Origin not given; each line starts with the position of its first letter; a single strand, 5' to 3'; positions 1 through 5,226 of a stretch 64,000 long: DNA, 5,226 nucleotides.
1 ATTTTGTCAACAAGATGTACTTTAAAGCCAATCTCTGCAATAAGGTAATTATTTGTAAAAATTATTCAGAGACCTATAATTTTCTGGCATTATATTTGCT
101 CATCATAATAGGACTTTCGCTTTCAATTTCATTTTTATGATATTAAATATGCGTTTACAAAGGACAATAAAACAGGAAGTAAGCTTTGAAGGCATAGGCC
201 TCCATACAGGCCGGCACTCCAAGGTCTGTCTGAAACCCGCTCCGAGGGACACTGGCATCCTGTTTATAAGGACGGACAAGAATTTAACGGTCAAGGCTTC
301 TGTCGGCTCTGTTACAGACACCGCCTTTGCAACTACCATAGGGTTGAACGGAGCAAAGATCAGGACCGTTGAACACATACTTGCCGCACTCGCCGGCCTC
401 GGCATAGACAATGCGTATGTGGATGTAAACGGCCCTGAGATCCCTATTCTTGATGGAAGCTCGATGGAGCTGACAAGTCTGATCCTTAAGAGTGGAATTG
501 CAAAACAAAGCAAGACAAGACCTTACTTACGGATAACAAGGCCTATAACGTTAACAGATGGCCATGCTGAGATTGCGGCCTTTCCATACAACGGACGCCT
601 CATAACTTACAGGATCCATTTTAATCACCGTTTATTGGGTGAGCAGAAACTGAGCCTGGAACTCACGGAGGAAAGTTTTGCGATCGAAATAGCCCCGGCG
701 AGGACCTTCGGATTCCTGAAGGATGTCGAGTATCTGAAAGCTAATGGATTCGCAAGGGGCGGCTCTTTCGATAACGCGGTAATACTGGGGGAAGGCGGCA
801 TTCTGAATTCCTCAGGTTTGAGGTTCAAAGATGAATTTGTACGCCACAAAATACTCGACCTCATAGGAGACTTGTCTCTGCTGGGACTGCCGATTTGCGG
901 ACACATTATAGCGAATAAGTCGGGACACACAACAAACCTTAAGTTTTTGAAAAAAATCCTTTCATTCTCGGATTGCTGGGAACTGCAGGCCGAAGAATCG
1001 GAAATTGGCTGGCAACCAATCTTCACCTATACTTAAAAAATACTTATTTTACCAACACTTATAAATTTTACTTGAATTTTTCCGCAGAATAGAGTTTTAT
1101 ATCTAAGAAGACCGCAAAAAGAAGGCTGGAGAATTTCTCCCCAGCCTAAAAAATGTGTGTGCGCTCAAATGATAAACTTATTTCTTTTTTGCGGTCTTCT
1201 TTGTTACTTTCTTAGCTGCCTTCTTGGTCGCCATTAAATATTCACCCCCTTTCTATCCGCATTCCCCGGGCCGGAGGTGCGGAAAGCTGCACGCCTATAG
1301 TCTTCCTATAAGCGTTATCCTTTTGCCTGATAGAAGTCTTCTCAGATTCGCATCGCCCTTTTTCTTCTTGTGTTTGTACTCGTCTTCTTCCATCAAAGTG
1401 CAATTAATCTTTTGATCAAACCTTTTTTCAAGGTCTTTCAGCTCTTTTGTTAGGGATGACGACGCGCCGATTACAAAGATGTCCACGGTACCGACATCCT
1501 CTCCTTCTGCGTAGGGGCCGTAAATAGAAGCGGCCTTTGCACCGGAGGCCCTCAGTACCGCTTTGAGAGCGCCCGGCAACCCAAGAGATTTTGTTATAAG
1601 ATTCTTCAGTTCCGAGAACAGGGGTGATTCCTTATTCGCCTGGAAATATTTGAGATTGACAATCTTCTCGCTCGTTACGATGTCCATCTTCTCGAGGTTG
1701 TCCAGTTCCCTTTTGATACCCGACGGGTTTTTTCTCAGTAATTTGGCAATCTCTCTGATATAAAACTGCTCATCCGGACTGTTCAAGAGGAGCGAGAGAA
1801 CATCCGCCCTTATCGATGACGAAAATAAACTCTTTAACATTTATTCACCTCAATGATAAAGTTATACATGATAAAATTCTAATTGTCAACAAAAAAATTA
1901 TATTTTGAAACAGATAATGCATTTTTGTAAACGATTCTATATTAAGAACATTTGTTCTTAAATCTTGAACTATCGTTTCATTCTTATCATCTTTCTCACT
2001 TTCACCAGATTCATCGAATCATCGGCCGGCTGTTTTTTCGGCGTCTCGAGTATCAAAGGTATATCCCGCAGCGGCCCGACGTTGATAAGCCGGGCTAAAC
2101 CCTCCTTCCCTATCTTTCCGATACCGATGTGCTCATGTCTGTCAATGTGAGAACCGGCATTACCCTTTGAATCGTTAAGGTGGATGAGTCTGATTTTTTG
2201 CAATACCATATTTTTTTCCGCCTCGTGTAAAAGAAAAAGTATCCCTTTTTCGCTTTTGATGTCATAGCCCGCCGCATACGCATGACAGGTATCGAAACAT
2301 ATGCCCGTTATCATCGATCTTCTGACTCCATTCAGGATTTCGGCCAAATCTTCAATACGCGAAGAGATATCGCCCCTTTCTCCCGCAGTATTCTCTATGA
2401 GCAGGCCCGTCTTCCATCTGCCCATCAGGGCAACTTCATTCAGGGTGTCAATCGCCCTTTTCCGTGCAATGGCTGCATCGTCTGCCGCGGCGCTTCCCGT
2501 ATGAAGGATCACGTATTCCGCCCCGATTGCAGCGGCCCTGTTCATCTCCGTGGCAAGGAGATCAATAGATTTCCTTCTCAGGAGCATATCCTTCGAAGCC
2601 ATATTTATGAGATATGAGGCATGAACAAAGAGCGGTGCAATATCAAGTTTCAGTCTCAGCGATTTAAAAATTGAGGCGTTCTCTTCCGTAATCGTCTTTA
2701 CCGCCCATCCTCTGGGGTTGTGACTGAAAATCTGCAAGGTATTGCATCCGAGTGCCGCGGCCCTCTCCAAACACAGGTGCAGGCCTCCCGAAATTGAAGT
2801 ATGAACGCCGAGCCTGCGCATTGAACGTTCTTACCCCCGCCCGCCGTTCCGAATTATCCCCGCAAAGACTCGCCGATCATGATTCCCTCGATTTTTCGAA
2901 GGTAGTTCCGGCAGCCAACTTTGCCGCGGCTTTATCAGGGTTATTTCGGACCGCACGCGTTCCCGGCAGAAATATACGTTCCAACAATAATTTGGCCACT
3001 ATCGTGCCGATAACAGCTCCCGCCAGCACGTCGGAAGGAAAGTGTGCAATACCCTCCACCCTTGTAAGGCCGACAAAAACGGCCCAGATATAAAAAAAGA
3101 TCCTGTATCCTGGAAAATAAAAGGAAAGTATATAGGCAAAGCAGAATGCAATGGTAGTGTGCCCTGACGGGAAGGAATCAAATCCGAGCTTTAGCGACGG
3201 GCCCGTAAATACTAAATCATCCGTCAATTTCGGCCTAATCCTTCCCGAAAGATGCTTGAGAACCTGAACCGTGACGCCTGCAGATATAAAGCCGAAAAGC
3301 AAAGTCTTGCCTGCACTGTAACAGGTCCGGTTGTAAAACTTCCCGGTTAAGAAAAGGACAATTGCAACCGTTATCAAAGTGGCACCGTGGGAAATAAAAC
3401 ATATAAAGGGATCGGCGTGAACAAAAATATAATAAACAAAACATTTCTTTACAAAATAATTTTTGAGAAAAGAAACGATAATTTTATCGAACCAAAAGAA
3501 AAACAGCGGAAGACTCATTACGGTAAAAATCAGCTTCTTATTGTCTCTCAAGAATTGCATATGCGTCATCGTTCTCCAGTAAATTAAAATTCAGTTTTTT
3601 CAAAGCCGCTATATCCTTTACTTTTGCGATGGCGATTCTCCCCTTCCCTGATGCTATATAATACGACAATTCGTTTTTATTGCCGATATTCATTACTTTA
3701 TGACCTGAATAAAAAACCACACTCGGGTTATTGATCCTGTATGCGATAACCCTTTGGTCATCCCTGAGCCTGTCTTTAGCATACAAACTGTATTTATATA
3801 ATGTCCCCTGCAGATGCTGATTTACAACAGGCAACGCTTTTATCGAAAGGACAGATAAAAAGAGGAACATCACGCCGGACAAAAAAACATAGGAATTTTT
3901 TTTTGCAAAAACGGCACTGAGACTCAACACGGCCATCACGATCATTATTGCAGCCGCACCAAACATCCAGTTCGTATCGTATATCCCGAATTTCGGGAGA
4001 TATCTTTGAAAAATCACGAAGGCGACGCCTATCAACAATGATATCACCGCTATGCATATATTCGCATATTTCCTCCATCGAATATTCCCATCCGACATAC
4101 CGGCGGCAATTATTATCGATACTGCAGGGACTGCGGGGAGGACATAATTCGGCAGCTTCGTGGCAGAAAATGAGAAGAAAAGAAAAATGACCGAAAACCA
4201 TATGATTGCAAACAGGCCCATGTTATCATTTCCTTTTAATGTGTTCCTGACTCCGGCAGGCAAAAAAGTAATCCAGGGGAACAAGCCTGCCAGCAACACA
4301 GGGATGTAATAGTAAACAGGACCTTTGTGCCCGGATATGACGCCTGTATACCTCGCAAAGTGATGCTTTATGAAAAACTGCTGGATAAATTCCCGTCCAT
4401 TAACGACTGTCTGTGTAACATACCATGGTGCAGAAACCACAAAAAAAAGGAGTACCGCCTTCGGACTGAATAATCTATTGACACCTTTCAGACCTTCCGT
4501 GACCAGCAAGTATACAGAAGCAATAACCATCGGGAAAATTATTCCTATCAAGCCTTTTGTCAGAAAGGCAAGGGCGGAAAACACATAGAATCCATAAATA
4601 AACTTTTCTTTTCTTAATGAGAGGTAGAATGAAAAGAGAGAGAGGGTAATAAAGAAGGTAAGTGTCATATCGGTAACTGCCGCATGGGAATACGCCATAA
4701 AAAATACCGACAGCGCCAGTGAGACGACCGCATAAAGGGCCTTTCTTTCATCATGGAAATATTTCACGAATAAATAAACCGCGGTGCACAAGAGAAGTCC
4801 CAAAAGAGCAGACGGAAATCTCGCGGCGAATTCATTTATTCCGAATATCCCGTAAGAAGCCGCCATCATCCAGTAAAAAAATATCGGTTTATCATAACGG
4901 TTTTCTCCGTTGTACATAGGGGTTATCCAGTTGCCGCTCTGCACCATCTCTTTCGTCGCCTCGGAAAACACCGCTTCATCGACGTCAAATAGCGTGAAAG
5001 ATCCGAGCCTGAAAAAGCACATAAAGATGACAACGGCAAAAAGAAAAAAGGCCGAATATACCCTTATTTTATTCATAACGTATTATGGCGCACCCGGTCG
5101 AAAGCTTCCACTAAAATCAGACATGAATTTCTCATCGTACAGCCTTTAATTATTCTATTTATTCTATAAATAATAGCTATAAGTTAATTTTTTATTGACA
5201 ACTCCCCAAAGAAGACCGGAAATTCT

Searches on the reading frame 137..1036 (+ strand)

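Call 28: search_protein_families(library=ncbifam, proteins=[window:137-1036:+], max_evalue=0.00001)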
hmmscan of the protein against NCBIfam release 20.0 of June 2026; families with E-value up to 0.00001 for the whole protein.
window:137-1036:+ (299 aa): 3 families
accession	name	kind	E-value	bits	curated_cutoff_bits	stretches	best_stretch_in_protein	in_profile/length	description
TIGR00325.1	lpxC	equivalog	7e-90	301.4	187.25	1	8-284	3-281/297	UDP-3-O-acyl-N-acetylglucosamine deacetylase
NF009667.0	PRK13188.1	equivalog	4.9e-80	269.5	465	2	6-217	3-217/464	bifunctional UDP-3-O-[3-hydroxymyristoyl] N-acetylglucosamine deacetylase/3-hydroxyacyl-ACP dehydratase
NF009666.0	PRK13187.1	equivalog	5.3e-47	160.4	423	1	7-284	10-300/305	UDP-3-O-acyl N-acetylglycosamine deacetylase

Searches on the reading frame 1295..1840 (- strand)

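Call 89: search_protein_families(library=pfam, proteins=[window:1295-1840:-], max_evalue=0.01)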
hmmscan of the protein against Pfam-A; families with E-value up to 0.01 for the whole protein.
window:1295-1840:- (181 aa): 3 families
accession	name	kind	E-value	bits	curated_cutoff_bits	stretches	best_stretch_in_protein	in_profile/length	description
PF01022.26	HTH_5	-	0.00017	21.8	22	1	9-57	2-47/47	Bacterial regulatory protein, arsR family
PF25212.1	HVO_A0114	-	0.00048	20.3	27.6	1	26-59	37-70/84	HVO_A0114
PF07381.18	EarA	-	0.002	18.3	22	1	2-43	2-43/90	EarA-like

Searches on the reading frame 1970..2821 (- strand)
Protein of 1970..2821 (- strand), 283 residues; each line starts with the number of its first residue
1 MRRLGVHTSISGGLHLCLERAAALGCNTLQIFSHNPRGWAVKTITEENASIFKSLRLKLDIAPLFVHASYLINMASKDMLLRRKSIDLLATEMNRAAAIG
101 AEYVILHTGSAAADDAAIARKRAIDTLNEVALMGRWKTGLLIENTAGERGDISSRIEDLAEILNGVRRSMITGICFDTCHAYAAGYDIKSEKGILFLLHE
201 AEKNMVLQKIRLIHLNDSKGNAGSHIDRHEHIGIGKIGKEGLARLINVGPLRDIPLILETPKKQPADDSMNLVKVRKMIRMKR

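Call 28: search_protein_families(library=ncbifam, proteins=[window:1970-2821:-], max_evalue=0.00001)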
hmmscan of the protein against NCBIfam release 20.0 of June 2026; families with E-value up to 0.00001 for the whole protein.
window:1970-2821:- (283 aa): 7 families
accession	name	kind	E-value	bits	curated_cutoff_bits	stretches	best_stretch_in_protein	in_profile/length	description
TIGR00587.1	nfo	subfamily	1.5e-71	240.9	129.65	1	3-276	2-277/279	deoxyribonuclease IV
NF002197.0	PRK01060.1-2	equivalog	1.3e-61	208.3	376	1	3-262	11-272/289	deoxyribonuclease IV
NF002199.0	PRK01060.1-4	equivalog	3.9e-54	183.7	315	1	1-274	1-276/282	deoxyribonuclease IV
NF002196.0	PRK01060.1-1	equivalog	3.4e-52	177.6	333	1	3-264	3-264/297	deoxyribonuclease IV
NF002198.0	PRK01060.1-3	equivalog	1.4e-39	136.2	244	1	18-269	15-245/253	deoxyribonuclease IV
NF041277.1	coba_remo_CbiR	equivalog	3.1e-07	30.2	105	1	66-261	64-235/249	cobamide remodeling phosphodiesterase CbiR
NF007360.0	PRK09856.1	equivalog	8.4e-07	28.8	305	1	18-226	19-219/276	fructoselysine 3-epimerase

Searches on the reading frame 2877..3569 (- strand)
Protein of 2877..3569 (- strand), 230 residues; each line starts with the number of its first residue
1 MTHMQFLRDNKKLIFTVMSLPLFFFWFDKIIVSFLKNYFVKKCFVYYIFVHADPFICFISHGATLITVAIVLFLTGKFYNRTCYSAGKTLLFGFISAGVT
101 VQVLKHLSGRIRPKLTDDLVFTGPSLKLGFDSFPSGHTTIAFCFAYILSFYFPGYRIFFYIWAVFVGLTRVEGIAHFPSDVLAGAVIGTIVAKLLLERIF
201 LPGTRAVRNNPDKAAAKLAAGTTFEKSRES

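Call 68: search_protein_families(library=pfam, proteins=[window:2877-3569:-], max_evalue=0.00001)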
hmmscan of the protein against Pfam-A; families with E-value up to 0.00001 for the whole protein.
window:2877-3569:- (230 aa): 2 families
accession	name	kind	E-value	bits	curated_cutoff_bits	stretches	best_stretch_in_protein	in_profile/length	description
PF01569.27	PAP2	-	3.1e-24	85.6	27.2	1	89-196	4-122/130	PAP2 superfamily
PF14378.12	PAP2_3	-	7.7e-07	29.5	27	1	126-193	120-189/190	PAP2 superfamily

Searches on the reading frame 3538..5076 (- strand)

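Call 28: search_protein_families(library=ncbifam, proteins=[window:3538-5076:-], max_evalue=0.00001)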
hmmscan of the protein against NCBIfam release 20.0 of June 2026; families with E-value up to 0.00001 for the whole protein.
window:3538-5076:- (512 aa): 2 families
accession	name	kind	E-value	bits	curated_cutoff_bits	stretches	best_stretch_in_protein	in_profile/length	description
NF009784.2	PRK13279.1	equivalog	9.6e-58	196.1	567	1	9-417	7-429/539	lipid IV(A) 4-amino-4-deoxy-L-arabinosyltransferase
TIGR03663.1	TIGR03663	subfamily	6.6e-12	45.2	126.25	1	12-348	4-362/435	flippase activity-associated protein Agl23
